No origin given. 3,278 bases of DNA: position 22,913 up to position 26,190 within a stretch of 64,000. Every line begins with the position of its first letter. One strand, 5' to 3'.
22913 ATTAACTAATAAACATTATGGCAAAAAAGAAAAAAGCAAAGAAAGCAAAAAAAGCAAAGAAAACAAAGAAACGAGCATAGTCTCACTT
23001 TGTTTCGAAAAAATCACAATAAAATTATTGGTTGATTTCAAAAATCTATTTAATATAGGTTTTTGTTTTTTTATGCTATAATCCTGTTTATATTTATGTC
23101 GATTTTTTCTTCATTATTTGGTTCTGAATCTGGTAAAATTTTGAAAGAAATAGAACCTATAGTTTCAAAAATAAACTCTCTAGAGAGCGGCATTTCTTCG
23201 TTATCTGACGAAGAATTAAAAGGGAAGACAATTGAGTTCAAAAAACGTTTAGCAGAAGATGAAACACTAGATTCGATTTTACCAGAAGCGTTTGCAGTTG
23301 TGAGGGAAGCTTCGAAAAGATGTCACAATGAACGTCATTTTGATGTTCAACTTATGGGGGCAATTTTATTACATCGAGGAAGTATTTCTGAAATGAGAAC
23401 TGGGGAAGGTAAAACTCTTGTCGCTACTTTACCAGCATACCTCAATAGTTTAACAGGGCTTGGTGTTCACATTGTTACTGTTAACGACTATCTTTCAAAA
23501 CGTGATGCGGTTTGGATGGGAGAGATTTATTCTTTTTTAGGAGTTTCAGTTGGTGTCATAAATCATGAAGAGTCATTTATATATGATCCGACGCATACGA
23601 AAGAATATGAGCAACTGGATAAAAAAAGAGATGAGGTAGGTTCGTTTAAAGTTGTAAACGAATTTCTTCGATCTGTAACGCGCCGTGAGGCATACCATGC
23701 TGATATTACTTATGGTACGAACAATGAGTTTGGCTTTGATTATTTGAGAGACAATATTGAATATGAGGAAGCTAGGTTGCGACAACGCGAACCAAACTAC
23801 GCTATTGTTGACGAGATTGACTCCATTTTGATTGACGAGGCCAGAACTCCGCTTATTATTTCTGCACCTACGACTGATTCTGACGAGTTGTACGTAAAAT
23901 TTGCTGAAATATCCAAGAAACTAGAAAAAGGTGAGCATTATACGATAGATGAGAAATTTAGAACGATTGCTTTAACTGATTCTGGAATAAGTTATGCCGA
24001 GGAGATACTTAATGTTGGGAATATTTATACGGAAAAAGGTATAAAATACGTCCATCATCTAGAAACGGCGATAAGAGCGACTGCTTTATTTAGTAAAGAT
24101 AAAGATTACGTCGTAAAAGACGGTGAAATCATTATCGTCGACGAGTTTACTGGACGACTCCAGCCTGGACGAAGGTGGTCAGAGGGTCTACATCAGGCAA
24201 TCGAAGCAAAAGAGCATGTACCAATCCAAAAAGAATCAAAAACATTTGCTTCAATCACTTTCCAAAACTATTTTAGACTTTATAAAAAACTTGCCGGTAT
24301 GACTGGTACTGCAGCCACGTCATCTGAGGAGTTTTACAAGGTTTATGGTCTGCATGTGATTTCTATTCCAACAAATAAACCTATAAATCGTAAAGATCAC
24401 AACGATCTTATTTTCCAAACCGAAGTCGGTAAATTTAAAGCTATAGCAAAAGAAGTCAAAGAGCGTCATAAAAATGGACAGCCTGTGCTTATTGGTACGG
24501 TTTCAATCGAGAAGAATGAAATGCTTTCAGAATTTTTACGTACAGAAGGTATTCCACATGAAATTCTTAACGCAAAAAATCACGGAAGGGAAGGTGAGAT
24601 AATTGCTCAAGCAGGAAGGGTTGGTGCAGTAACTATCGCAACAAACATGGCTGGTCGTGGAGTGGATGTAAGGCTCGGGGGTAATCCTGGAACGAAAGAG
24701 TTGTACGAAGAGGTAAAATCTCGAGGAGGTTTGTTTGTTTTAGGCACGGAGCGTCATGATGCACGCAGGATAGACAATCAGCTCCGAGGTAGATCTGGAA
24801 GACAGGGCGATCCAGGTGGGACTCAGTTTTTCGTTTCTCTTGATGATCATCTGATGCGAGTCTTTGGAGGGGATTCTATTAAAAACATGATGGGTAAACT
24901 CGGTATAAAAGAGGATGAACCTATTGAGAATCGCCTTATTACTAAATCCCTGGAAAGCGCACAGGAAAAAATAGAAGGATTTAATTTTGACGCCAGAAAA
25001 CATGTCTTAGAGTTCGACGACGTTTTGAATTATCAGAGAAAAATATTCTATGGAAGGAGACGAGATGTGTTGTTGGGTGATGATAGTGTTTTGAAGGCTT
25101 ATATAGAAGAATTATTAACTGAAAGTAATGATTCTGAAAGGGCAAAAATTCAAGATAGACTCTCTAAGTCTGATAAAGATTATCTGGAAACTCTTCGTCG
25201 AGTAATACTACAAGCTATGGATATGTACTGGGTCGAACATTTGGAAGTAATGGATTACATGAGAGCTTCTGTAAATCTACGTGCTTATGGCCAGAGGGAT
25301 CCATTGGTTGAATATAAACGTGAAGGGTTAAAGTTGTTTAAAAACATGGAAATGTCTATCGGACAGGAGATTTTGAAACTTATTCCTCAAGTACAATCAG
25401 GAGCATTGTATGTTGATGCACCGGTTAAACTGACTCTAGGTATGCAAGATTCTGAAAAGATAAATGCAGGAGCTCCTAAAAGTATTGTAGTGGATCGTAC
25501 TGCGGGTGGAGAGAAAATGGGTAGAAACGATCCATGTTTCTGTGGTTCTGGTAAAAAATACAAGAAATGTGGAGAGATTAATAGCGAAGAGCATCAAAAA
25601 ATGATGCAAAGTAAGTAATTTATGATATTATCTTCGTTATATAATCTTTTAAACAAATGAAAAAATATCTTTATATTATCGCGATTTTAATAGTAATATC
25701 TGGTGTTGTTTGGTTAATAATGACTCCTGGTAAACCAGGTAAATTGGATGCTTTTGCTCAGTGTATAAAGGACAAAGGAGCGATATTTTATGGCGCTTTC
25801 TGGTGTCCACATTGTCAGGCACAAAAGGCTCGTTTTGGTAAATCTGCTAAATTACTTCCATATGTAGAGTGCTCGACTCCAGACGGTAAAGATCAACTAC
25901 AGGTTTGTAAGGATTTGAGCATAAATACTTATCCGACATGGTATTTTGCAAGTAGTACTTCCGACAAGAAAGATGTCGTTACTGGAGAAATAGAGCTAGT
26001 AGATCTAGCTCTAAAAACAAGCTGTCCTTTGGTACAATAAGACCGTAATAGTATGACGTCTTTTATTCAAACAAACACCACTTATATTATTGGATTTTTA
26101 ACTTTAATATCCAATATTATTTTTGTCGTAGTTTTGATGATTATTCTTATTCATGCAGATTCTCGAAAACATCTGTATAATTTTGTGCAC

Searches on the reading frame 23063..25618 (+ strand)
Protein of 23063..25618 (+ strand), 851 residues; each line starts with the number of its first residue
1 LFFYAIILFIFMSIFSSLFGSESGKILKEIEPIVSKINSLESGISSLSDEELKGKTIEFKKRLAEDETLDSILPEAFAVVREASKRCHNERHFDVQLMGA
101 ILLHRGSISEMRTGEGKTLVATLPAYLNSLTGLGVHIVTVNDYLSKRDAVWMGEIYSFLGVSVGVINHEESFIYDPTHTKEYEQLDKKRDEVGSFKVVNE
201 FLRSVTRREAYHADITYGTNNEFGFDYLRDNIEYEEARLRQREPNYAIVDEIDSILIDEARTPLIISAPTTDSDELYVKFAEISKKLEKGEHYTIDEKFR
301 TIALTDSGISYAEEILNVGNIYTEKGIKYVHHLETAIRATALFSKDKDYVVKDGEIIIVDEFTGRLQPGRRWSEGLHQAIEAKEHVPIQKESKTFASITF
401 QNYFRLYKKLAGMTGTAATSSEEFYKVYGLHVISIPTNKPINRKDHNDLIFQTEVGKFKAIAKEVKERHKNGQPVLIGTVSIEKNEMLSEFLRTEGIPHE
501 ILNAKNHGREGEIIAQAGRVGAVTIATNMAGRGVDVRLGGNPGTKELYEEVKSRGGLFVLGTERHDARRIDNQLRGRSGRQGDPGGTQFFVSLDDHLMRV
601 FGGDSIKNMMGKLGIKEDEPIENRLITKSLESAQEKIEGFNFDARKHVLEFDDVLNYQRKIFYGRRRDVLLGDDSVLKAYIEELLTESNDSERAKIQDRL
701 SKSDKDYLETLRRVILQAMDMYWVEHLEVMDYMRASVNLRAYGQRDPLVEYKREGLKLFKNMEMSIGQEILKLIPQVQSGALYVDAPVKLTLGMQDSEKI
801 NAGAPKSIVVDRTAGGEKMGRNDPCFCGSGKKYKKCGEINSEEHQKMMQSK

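Call 10: search_protein_families(library=pfam, proteins=[window:23063-25618:+], max_evalue=0.01)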
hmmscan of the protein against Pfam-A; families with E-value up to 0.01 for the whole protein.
window:23063-25618:+ (851 aa): 6 families
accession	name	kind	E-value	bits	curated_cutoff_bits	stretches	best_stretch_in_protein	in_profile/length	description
PF07517.20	SecA_DEAD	-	2e-121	405.2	24.6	1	16-424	2-289/290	SecA DEAD-like domain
PF21090.3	P-loop_SecA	-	4.9e-78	261.9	27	2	440-544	1-105/205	SecA P-loop domain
PF07516.18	SecA_SW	-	3.2e-44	151.8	26.7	2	686-778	116-200/200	SecA Wing and Scaffold domain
PF01043.26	SecA_PP_bind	-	2.1e-41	141.4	23.5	1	273-381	2-110/110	SecA preprotein cross-linking domain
PF02810.21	SEC-C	-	1.7e-07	31.4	20.4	1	821-836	1-16/19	SEC-C motif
PF00270.35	DEAD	-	0.0087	16.2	26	0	102-126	12-36/167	DEAD/DEAH box helicase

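Call 21: find_encoding_contigs(protein=window:23096-25618:+, flank=6000, max_places=10)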
Protein window:23096-25618:+ (840 aa): 3 contigs read that carry it; 2 places shown.
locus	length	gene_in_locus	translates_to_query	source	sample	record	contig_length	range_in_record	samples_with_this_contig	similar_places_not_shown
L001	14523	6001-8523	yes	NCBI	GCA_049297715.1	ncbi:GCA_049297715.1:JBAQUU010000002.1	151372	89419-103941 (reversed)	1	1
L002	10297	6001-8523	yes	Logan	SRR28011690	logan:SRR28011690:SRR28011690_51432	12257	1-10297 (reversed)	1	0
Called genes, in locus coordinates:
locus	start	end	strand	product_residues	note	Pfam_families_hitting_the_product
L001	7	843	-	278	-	PF01061:ABC2_membrane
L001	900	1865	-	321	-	PF01073:3Beta_HSD (faint), PF01370:Epimerase, PF16363:GDP_Man_Dehyd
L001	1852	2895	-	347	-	PF01370:Epimerase, PF04321:RmlD_sub_bind, PF16363:GDP_Man_Dehyd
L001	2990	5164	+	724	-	PF04932:Wzy_C, PF13424:TPR_12 (faint), PF13432:TPR_16 (faint), PF14561:TPR_20 (faint), PF00515:TPR_1 (faint), PF07719:TPR_2 (faint), PF12895:ANAPC3 (faint), PF13174:TPR_6 (faint), +6 more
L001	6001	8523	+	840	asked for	PF07517:SecA_DEAD, PF01043:SecA_PP_bind, PF21090:P-loop_SecA, PF07516:SecA_SW, PF02810:SEC-C (weak)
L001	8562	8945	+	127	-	PF00085:Thioredoxin (weak)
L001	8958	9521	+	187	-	PF02600:DsbB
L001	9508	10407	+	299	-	PF03690:MYG1_exonuc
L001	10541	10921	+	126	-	-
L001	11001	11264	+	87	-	PF00462:Glutaredoxin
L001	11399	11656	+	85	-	-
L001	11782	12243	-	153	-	PF00011:HSP20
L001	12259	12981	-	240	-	PF13367:PrsW-protease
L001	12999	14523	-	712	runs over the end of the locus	PF00133:tRNA-synt_1, PF09334:tRNA-synt_1g, PF08264:Anticodon_1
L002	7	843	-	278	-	PF01061:ABC2_membrane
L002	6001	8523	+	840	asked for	PF07517:SecA_DEAD, PF01043:SecA_PP_bind, PF21090:P-loop_SecA, PF07516:SecA_SW, PF02810:SEC-C (weak)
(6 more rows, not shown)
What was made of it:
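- Tried and rejected: Using secA from ATG 23096 worked (call 21).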

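Call 22: find_homologous_proteins(query=window:23096-25618:+, max_evalue=1e-100)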
Query window:23096-25618:+ (840 aa): 8000 proteins with E <= 1e-100 among 8000 candidates; the best 120 are listed.
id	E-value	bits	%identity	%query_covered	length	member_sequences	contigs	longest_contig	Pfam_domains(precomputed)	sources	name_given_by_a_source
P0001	0.0e+0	1877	100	100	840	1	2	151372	PF07517.21,PF07516.19,PF21090.4,PF02810.22,PF01043.27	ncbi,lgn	ncbi:MAG: preprotein translocase subunit SecA [Minisyncoccia bacterium]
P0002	0.0e+0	1581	82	100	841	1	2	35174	PF07517.21,PF07516.19,PF21090.4,PF02810.22,PF01043.27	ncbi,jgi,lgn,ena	-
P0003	0.0e+0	1560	82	100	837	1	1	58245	PF07517.21,PF07516.19,PF21090.4,PF02810.22,PF01043.27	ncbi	-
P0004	0.0e+0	1556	81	100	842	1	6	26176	PF07517.21,PF07516.19,PF21090.4,PF02810.22,PF01043.27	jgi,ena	-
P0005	0.0e+0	1545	82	100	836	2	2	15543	PF07517.21,PF07516.19,PF21090.4,PF02810.22,PF01043.27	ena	-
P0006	0.0e+0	1538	81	100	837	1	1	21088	PF07517.21,PF07516.19,PF21090.4,PF02810.22,PF01043.27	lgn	-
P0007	0.0e+0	1534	81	100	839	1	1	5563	PF07517.21,PF07516.19,PF21090.4,PF02810.22,PF01043.27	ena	-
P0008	0.0e+0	1532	80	100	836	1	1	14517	PF07517.21,PF07516.19,PF21090.4,PF02810.22,PF01043.27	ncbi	ncbi:MAG: preprotein translocase subunit SecA [Parcubacteria group bacterium]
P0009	0.0e+0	1530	79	100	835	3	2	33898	PF07517.21,PF07516.19,PF21090.4,PF02810.22,PF01043.27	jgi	jgi:preprotein translocase subunit SecA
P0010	0.0e+0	1530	82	98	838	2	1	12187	PF07517.21,PF07516.19,PF21090.4,PF02810.22,PF01043.27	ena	-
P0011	0.0e+0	1530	80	100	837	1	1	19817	PF07517.21,PF07516.19,PF21090.4,PF02810.22,PF01043.27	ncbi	-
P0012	0.0e+0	1529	81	100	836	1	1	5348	PF07517.21,PF07516.19,PF21090.4,PF02810.22,PF01043.27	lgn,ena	-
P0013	0.0e+0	1528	80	98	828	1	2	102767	PF07517.21,PF07516.19,PF21090.4,PF02810.22,PF01043.27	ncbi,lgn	-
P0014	0.0e+0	1528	81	99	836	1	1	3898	PF07517.21,PF07516.19,PF21090.4,PF02810.22,PF01043.27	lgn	-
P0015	0.0e+0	1523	79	100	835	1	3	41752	PF07517.21,PF07516.19,PF21090.4,PF02810.22,PF01043.27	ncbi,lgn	-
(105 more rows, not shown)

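Call 23: find_encoding_contigs(protein=P0002, flank=4000, max_places=3)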
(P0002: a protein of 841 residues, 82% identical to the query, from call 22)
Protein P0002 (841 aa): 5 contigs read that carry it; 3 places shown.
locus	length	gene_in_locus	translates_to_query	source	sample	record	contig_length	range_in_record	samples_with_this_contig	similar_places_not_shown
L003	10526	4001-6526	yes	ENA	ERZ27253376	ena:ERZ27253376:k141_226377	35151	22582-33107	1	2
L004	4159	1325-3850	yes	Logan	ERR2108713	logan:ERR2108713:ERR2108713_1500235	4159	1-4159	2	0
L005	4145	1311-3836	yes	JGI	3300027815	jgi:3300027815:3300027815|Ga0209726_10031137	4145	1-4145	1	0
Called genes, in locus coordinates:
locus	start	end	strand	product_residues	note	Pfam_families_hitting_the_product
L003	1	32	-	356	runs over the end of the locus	PF18922:DUF5672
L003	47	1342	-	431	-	PF01943:Polysacc_synt, PF13440:Polysacc_synt_3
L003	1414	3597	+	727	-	PF04932:Wzy_C, PF23914:TPR_CcmH_CycH (faint), PF13432:TPR_16 (faint), PF14561:TPR_20 (faint), PF07719:TPR_2 (faint), PF13174:TPR_6 (faint), PF13181:TPR_8 (faint), PF13428:TPR_14 (faint), +2 more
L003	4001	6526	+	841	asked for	PF07517:SecA_DEAD, PF01043:SecA_PP_bind, PF21090:P-loop_SecA, PF07516:SecA_SW, PF02810:SEC-C (weak)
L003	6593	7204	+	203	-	-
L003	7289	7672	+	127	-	PF00085:Thioredoxin (weak)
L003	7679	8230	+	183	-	PF02600:DsbB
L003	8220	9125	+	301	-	PF03690:MYG1_exonuc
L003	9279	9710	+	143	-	PF04977:DivIC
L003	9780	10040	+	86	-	PF00462:Glutaredoxin, PF13417:GST_N_3 (weak)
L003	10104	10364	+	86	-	PF15919:HicB_lk_antitox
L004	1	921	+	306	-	?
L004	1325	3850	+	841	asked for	PF07517:SecA_DEAD, PF01043:SecA_PP_bind, PF21090:P-loop_SecA, PF07516:SecA_SW, PF02810:SEC-C (weak)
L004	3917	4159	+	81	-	?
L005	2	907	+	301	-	?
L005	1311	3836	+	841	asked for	PF07517:SecA_DEAD, PF01043:SecA_PP_bind, PF21090:P-loop_SecA, PF07516:SecA_SW, PF02810:SEC-C (weak)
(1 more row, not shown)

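Call 24: find_encoding_contigs(protein=P0003, flank=4000, max_places=3)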
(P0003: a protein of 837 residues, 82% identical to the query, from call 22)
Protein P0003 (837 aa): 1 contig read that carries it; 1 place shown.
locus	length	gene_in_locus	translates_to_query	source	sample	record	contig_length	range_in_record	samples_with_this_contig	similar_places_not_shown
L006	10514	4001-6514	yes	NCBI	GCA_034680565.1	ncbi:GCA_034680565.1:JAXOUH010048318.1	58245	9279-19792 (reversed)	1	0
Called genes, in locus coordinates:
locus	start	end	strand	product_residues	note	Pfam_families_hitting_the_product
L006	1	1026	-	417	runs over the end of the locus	PF01943:Polysacc_synt, PF13440:Polysacc_synt_3 (weak)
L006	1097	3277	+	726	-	PF12895:ANAPC3 (faint), PF04932:Wzy_C, PF23914:TPR_CcmH_CycH (faint), PF13424:TPR_12 (faint), PF13432:TPR_16 (faint), PF00515:TPR_1 (faint), PF07719:TPR_2 (faint), PF13176:TPR_7 (faint), +3 more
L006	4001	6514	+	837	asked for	PF07517:SecA_DEAD, PF01043:SecA_PP_bind, PF21090:P-loop_SecA, PF07516:SecA_SW, PF02810:SEC-C (weak)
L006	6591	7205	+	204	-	-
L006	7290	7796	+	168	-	PF06414:Zeta_toxin, PF13671:AAA_33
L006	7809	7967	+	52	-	-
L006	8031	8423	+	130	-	PF00085:Thioredoxin (weak)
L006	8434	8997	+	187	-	PF02600:DsbB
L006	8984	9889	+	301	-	PF03690:MYG1_exonuc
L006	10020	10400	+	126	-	PF04977:DivIC (weak)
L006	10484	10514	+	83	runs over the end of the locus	PF00462:Glutaredoxin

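Call 25: find_encoding_contigs(protein=P0004, flank=4000, max_places=3)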
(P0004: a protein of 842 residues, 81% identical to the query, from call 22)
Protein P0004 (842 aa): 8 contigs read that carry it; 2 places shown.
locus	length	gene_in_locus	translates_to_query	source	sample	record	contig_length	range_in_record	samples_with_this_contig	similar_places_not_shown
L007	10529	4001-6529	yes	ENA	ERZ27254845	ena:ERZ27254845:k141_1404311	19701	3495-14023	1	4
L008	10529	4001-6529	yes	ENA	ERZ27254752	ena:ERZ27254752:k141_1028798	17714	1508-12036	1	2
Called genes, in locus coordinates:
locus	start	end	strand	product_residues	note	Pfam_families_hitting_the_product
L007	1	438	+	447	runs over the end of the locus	PF17936:Big_6 (weak)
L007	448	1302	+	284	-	-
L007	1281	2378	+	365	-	-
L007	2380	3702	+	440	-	PF00963:Cohesin (weak)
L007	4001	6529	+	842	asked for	PF07517:SecA_DEAD, PF01043:SecA_PP_bind, PF21090:P-loop_SecA, PF07516:SecA_SW, PF02810:SEC-C (weak)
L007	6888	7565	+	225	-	-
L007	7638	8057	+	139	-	PF00085:Thioredoxin (weak)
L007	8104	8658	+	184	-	PF02600:DsbB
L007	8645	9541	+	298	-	PF03690:MYG1_exonuc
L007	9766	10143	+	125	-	PF04977:DivIC (weak)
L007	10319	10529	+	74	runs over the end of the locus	PF00462:Glutaredoxin, PF13417:GST_N_3 (weak)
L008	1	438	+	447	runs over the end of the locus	PF17936:Big_6 (weak)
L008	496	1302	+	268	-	-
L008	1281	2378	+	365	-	-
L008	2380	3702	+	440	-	PF00963:Cohesin (weak)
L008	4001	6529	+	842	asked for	PF07517:SecA_DEAD, PF01043:SecA_PP_bind, PF21090:P-loop_SecA, PF07516:SecA_SW, PF02810:SEC-C (weak)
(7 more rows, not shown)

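Call 30: find_encoding_contigs(protein=P0013, flank=4000, max_places=2)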
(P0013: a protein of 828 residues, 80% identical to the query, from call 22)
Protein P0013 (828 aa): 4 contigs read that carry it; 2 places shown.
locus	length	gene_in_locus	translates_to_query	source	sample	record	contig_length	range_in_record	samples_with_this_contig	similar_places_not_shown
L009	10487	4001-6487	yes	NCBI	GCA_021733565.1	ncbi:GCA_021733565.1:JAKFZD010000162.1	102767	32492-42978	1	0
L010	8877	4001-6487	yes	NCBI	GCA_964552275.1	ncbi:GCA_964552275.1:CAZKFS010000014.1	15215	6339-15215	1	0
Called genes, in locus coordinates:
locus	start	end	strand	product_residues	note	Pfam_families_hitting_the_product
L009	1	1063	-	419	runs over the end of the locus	PF01943:Polysacc_synt, PF13440:Polysacc_synt_3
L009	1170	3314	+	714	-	PF04932:Wzy_C, PF21033:RMD1-3 (faint), PF23914:TPR_CcmH_CycH (faint), PF13181:TPR_8 (faint), PF13428:TPR_14 (faint), PF07719:TPR_2 (faint), PF12895:ANAPC3 (faint), PF14559:TPR_19 (faint)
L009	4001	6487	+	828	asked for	PF07517:SecA_DEAD, PF01043:SecA_PP_bind, PF21090:P-loop_SecA, PF07516:SecA_SW, PF02810:SEC-C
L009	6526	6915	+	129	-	PF00085:Thioredoxin (weak)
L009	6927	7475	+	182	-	PF02600:DsbB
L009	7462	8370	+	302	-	PF03690:MYG1_exonuc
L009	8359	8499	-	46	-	-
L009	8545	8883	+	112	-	PF04977:DivIC (weak)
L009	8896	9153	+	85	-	PF00462:Glutaredoxin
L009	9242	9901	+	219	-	-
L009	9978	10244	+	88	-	-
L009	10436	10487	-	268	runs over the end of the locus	-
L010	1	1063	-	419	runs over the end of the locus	PF01943:Polysacc_synt, PF13440:Polysacc_synt_3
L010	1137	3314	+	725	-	PF04932:Wzy_C, PF21033:RMD1-3 (faint), PF23914:TPR_CcmH_CycH (faint), PF12895:ANAPC3 (faint), PF13181:TPR_8 (faint), PF13428:TPR_14 (faint), PF14559:TPR_19 (faint)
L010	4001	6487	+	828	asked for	PF07517:SecA_DEAD, PF01043:SecA_PP_bind, PF21090:P-loop_SecA, PF07516:SecA_SW, PF02810:SEC-C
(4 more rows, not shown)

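Call 31: find_encoding_contigs(protein=P0009, flank=4000, max_places=2)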
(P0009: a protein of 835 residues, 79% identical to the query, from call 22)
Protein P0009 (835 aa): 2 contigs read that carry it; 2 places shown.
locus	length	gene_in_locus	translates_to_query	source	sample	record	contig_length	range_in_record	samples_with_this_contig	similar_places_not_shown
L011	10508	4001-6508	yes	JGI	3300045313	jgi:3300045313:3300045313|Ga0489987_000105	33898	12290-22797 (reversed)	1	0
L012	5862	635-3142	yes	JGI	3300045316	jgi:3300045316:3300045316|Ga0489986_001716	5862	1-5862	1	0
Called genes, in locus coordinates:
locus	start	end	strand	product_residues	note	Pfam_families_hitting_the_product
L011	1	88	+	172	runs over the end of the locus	PF00132:Hexapep, PF14602:Hexapep_2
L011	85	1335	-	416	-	PF01943:Polysacc_synt, PF13440:Polysacc_synt_3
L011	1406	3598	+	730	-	PF04932:Wzy_C, PF14561:TPR_20 (faint), PF13432:TPR_16 (faint), PF23914:TPR_CcmH_CycH (faint), PF13424:TPR_12 (faint), PF14559:TPR_19 (faint), PF12895:ANAPC3 (faint), PF13176:TPR_7 (faint), +2 more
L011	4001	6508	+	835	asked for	PF07517:SecA_DEAD, PF01043:SecA_PP_bind, PF21090:P-loop_SecA, PF07516:SecA_SW, PF02810:SEC-C (weak)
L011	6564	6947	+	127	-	-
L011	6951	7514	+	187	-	PF02600:DsbB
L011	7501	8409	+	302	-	PF03690:MYG1_exonuc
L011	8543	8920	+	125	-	PF04977:DivIC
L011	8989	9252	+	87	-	PF00462:Glutaredoxin, PF13417:GST_N_3 (weak)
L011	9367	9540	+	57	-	-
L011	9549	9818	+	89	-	-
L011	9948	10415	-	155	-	PF00011:HSP20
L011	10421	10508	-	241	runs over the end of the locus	PF13367:PrsW-protease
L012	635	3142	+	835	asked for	PF07517:SecA_DEAD, PF01043:SecA_PP_bind, PF21090:P-loop_SecA, PF07516:SecA_SW, PF02810:SEC-C (weak)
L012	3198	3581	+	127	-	-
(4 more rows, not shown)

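Call 32: find_encoding_contigs(protein=P0006, flank=4000, max_places=2)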
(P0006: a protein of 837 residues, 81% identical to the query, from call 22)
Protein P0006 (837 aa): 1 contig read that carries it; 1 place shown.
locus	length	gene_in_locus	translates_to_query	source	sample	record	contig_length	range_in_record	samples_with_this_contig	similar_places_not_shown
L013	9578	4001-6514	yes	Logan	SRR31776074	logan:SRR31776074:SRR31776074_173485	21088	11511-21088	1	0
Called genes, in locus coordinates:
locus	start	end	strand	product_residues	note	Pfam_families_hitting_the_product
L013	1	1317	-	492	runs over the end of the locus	PF02310:B12-binding, PF04055:Radical_SAM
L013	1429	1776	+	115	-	-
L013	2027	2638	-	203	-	-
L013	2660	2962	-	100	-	-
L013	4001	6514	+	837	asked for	PF07517:SecA_DEAD, PF01043:SecA_PP_bind, PF21090:P-loop_SecA, PF07516:SecA_SW, PF02810:SEC-C (weak)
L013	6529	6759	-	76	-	-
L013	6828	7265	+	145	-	PF00085:Thioredoxin (weak)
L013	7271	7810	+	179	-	PF02600:DsbB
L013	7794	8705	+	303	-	PF03690:MYG1_exonuc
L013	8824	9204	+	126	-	PF04977:DivIC (weak)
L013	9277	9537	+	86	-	PF00462:Glutaredoxin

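Call 47: find_encoding_contigs(protein=P0005, flank=2500, max_places=2)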
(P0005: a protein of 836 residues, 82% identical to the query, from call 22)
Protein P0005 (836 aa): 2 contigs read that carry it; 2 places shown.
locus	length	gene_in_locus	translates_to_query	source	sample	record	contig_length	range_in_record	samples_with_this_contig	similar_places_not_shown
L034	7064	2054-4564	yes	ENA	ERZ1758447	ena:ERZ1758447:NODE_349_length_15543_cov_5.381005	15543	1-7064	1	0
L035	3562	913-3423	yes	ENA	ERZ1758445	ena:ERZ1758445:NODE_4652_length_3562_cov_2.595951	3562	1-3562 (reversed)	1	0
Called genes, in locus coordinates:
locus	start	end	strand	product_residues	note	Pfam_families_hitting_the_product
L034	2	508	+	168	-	?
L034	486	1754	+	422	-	PF00963:Cohesin (weak)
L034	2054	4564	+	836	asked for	PF07517:SecA_DEAD, PF01043:SecA_PP_bind, PF21090:P-loop_SecA, PF07516:SecA_SW, PF02810:SEC-C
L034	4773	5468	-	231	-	-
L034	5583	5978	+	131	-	PF00085:Thioredoxin (weak)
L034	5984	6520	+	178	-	PF02600:DsbB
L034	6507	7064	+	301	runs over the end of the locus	PF03690:MYG1_exonuc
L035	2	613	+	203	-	?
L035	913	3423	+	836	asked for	PF07517:SecA_DEAD, PF01043:SecA_PP_bind, PF21090:P-loop_SecA, PF07516:SecA_SW, PF02810:SEC-C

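Call 48: find_encoding_contigs(protein=P0011, flank=2500, max_places=2)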
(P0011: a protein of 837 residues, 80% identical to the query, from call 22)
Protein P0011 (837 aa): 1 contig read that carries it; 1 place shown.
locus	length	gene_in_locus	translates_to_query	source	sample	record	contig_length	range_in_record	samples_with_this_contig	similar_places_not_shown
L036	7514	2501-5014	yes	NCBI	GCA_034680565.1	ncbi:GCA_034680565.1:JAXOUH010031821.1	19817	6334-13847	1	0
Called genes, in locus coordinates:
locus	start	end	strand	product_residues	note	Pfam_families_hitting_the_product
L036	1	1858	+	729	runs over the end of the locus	PF04932:Wzy_C, PF21033:RMD1-3 (faint), PF13174:TPR_6 (faint), PF13429:TPR_15 (faint), PF13432:TPR_16 (faint), PF23914:TPR_CcmH_CycH (faint), PF25062:ARM_TT21_N (faint), PF14559:TPR_19 (weak), +9 more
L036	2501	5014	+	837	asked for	PF07517:SecA_DEAD, PF01043:SecA_PP_bind, PF21090:P-loop_SecA, PF07516:SecA_SW, PF02810:SEC-C (weak)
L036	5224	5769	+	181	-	-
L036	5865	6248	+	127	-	PF00085:Thioredoxin (weak)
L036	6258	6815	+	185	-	PF02600:DsbB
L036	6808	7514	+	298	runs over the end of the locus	PF03690:MYG1_exonuc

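Call 49: find_encoding_contigs(protein=P0015, flank=2500, max_places=2)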
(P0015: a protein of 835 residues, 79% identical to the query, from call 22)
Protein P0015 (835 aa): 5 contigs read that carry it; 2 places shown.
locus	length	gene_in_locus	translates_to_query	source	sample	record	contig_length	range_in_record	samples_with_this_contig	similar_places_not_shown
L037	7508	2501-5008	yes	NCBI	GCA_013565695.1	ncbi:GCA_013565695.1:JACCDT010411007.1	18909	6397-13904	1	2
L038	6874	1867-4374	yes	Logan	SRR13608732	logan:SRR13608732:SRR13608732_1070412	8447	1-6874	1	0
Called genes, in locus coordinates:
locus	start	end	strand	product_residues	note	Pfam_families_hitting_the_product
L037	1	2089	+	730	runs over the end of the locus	PF04932:Wzy_C, PF14561:TPR_20 (faint), PF13432:TPR_16 (faint), PF23914:TPR_CcmH_CycH (faint), PF13424:TPR_12 (faint), PF12895:ANAPC3 (faint), PF13176:TPR_7 (faint), PF14559:TPR_19 (weak), +2 more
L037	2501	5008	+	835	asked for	PF07517:SecA_DEAD, PF01043:SecA_PP_bind, PF21090:P-loop_SecA, PF07516:SecA_SW, PF02810:SEC-C (weak)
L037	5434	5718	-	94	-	-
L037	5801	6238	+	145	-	PF00085:Thioredoxin (weak)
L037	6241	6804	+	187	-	PF02600:DsbB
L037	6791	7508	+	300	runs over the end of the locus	PF03690:MYG1_exonuc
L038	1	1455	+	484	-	?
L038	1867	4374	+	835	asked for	PF07517:SecA_DEAD, PF01043:SecA_PP_bind, PF21090:P-loop_SecA, PF07516:SecA_SW, PF02810:SEC-C (weak)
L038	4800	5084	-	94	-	-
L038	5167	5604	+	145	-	PF00085:Thioredoxin (weak)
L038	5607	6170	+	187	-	PF02600:DsbB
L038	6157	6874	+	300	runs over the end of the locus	PF03690:MYG1_exonuc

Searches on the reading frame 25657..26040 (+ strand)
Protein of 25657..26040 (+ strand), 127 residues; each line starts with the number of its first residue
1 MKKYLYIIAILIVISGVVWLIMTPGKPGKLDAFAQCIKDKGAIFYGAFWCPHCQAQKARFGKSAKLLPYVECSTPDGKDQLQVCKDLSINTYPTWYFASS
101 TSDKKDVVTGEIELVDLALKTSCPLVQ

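Call 10: search_protein_families(library=pfam, proteins=[window:25657-26040:+], max_evalue=0.01)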
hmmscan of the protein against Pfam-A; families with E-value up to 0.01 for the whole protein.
window:25657-26040:+ (127 aa): 1 family
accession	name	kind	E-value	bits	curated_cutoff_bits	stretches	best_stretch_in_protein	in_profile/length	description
PF00085.26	Thioredoxin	-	2.3e-06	28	23.5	1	43-113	23-93/103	Thioredoxin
